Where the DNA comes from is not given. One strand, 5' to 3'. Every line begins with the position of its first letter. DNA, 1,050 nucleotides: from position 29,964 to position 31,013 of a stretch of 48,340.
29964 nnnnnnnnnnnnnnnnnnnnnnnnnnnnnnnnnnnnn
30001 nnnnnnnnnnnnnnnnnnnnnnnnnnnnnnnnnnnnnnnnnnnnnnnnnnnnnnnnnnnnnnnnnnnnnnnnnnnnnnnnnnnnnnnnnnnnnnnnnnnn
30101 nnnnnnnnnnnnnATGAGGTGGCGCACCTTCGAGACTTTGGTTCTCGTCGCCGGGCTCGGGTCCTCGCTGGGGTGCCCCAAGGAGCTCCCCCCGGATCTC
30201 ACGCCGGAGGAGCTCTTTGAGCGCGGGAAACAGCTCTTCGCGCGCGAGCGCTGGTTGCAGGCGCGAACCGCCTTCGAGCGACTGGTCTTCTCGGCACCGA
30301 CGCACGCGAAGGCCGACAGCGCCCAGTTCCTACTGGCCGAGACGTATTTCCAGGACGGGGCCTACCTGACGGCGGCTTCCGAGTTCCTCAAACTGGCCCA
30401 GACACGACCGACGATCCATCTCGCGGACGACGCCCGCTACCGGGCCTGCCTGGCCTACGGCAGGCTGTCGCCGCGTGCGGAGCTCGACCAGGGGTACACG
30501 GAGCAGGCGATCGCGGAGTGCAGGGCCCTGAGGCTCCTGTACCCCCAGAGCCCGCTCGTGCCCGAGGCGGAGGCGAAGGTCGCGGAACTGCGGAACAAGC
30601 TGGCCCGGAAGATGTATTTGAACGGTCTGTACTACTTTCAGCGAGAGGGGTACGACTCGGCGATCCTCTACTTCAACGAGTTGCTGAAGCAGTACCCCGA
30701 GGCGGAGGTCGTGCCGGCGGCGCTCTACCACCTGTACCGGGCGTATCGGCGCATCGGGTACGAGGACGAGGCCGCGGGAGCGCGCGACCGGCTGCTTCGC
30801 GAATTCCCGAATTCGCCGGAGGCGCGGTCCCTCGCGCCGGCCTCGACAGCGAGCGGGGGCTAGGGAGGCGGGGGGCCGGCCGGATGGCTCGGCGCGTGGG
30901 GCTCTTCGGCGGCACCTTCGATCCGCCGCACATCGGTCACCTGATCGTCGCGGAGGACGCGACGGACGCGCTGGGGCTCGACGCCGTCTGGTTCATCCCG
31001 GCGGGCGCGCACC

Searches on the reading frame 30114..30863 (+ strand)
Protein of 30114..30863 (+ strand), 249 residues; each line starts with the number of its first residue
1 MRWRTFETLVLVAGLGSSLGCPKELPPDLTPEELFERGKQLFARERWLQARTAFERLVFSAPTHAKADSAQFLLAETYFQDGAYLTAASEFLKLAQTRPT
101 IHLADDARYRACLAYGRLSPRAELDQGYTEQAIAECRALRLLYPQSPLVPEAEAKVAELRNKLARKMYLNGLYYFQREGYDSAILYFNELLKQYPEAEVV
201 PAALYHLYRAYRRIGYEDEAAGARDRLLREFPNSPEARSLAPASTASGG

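Call 99: search_protein_families(library=pfam, proteins=[window:30114-30863:+], max_evalue=0.00001)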
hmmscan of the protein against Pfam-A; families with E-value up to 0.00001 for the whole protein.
window:30114-30863:+ (249 aa): 4 families
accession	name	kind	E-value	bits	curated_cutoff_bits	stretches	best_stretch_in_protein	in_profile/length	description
PF13525.12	YfiO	-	9.7e-24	84.7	25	1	28-221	2-198/203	Outer membrane lipoprotein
PF13428.12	TPR_14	-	1.6e-09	37.9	23.5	0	201-238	1-38/44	Tetratricopeptide repeat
PF13432.12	TPR_16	-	2.2e-08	34.8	32.7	0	36-96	2-59/65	Tetratricopeptide repeat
PF07719.23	TPR_2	-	3.7e-06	27.1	27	0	31-62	1-32/34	Tetratricopeptide repeat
